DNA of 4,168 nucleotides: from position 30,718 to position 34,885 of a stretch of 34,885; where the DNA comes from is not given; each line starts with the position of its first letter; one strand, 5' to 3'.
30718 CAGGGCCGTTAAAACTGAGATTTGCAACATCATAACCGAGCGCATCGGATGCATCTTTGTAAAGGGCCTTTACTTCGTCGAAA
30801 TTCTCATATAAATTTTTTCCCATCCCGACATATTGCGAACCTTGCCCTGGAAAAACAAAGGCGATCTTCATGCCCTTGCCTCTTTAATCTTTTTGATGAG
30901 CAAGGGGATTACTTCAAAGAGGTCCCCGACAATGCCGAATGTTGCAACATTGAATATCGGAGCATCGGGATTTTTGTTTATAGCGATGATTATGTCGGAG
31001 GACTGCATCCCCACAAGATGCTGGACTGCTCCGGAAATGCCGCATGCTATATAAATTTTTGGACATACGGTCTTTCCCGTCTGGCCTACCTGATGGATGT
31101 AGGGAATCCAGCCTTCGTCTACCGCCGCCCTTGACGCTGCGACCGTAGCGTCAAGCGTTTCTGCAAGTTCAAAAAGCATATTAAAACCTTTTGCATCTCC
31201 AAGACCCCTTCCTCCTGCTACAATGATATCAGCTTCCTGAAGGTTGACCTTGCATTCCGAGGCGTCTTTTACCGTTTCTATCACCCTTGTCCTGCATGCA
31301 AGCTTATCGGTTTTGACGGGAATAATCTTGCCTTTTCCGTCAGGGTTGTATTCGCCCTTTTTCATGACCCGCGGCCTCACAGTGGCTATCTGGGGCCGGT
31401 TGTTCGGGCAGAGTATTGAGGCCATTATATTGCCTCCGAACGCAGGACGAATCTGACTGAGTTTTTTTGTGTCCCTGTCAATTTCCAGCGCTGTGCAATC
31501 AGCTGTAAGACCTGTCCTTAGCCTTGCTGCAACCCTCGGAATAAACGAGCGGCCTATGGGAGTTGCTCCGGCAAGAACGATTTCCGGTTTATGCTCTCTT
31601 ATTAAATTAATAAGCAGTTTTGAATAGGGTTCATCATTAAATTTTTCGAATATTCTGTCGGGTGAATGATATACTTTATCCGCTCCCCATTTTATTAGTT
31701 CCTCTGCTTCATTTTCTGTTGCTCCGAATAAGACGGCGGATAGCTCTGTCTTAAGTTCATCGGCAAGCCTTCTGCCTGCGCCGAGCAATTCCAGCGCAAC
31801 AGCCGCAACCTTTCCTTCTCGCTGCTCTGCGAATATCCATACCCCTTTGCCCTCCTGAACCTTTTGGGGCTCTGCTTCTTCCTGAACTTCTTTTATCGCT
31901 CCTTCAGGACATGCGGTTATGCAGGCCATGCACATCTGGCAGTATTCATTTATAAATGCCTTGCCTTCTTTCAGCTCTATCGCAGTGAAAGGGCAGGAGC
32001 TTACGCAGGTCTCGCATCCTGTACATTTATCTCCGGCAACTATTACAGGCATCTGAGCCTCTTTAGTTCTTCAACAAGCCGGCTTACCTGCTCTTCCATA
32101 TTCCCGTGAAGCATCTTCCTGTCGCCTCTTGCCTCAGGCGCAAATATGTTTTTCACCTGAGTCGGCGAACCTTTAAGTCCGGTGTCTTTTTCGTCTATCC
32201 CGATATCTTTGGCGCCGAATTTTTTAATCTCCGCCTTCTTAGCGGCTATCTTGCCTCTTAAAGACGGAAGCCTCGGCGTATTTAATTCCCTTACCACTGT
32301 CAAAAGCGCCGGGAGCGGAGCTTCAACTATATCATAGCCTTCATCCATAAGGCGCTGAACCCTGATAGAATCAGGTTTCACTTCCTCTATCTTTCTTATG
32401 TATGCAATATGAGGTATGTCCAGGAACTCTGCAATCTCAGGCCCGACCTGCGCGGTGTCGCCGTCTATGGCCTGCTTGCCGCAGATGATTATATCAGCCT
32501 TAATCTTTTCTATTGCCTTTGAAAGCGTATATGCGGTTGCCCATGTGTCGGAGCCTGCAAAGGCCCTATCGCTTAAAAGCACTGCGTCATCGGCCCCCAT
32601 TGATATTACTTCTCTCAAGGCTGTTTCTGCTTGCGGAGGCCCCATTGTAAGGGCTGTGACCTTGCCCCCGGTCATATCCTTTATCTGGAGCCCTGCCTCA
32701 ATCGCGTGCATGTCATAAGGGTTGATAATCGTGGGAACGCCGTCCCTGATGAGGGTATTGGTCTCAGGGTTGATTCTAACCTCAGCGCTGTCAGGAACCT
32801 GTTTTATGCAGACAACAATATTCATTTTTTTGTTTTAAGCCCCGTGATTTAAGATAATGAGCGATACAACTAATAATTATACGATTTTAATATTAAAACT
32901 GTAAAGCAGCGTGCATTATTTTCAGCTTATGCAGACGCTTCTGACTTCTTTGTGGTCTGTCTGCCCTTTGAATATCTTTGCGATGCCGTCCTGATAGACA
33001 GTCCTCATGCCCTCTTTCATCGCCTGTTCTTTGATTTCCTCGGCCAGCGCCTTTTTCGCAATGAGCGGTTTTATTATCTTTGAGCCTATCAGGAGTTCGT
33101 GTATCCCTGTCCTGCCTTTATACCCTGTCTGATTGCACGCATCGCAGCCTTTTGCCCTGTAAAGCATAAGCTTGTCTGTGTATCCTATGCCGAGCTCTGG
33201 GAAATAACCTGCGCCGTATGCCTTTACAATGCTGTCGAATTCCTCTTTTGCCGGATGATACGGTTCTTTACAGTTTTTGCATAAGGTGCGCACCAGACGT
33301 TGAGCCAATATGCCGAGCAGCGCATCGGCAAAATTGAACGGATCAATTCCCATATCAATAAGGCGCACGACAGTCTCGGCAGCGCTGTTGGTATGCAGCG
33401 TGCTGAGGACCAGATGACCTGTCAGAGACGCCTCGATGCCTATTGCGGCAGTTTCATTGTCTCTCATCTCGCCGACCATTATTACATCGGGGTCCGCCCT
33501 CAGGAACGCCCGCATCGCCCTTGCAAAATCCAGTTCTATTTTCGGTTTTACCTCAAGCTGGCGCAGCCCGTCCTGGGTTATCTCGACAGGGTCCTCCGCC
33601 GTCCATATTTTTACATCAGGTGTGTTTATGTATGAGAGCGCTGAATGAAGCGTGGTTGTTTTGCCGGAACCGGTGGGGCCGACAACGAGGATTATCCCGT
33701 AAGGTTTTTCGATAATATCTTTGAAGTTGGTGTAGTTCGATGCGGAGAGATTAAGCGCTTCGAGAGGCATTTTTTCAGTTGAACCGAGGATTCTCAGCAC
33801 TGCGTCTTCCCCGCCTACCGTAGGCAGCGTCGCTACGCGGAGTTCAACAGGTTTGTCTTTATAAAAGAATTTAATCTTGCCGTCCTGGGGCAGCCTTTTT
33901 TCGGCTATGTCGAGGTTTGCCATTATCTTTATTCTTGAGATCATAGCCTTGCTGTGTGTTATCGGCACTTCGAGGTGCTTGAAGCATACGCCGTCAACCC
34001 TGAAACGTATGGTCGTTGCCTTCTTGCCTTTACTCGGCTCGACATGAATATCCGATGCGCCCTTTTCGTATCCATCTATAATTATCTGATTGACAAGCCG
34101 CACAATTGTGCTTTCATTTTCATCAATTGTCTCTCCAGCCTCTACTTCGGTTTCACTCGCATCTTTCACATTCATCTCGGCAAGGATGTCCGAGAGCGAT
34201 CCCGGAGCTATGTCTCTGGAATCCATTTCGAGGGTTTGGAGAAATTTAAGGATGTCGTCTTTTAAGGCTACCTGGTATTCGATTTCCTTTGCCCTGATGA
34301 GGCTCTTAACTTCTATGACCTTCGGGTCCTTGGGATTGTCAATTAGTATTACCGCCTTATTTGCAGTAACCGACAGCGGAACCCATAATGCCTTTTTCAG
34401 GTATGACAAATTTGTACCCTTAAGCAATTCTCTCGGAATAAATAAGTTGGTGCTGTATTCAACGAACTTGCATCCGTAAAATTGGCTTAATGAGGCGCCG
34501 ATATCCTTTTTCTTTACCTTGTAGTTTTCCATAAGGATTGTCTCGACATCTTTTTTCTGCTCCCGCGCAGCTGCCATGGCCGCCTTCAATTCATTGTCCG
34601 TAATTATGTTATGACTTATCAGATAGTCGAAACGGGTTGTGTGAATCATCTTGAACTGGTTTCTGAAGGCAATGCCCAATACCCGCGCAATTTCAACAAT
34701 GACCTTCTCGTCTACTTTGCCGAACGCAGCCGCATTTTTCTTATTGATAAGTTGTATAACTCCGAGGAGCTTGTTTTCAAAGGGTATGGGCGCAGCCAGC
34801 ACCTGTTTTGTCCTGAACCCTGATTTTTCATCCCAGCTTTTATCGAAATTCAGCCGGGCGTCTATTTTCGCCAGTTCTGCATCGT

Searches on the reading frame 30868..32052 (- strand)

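Call 74: search_protein_families(library=pfam, proteins=[window:30868-32052:-])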
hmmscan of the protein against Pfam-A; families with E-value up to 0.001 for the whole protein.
window:30868-32052:- (394 aa): 12 families
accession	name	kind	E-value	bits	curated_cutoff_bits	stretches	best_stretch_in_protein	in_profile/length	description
PF01012.27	ETF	-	2.9e-46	158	26.7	1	71-247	1-177/181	Electron transfer flavoprotein domain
PF00766.25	ETF_alpha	-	4.5e-36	123.1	27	1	270-350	1-81/81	Electron transfer flavoprotein FAD-binding domain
PF00037.32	Fer4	-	1.5e-10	40.9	21.1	2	8-26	6-24/24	4Fe-4S binding domain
PF13484.11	Fer4_16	-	4.1e-09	37.5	30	1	38-65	2-29/66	4Fe-4S double cluster binding domain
PF13187.11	Fer4_9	-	1.6e-08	34.9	27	1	9-53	1-52/52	4Fe-4S dicluster domain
PF13237.11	Fer4_10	-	5.9e-08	33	25.5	1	5-49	4-53/53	4Fe-4S dicluster domain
PF12837.12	Fer4_6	-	1.3e-07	31.6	25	1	35-53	6-24/24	4Fe-4S binding domain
PF12838.12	Fer4_7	-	5.4e-07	30.4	27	1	9-52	1-52/52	4Fe-4S dicluster domain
PF12800.12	Fer4_4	-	4.3e-06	27.1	24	0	8-22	2-16/17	4Fe-4S binding domain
PF12797.12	Fer4_2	-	5e-06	26.6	24.5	1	7-22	7-22/22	4Fe-4S binding domain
PF14697.11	Fer4_21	-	0.00012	22.6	35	0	5-26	36-58/59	4Fe-4S dicluster domain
PF25160.1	LdpA_Fe-S-bd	-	0.00093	19.4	27.6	0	15-57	8-47/49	LdpA Fe-S cluster-binding domain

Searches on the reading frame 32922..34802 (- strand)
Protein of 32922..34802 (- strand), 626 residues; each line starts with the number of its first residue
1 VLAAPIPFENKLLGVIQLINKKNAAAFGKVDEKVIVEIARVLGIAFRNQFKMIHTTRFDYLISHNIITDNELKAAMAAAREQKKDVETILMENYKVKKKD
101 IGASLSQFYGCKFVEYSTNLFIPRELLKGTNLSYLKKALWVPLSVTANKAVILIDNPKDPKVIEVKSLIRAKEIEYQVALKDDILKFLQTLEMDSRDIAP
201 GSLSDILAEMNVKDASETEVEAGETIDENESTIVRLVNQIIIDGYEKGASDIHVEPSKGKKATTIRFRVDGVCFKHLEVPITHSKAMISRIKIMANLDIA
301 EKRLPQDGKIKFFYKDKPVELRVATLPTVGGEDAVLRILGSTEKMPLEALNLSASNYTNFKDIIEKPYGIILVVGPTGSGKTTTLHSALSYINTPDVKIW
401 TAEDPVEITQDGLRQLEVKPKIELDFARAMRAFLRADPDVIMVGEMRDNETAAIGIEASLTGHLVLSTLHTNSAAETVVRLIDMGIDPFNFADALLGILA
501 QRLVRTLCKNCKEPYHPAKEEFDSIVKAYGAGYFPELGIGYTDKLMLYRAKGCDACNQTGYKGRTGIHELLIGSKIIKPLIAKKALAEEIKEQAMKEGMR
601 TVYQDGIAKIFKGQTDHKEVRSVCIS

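Call 74: search_protein_families(library=pfam, proteins=[window:32922-34802:-])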
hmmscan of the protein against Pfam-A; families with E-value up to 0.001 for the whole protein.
window:32922-34802:- (626 aa): 3 families
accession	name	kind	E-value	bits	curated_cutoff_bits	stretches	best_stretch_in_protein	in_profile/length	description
PF00437.27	T2SSE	-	3.6e-125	417.9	24.9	1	228-620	3-368/370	Type II/IV secretion system protein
PF05157.20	MshEN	-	1.6e-06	28.4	23.1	1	122-193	13-85/90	MshEN domain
PF13401.12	AAA_22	-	0.00093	20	27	0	368-433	5-78/130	AAA domain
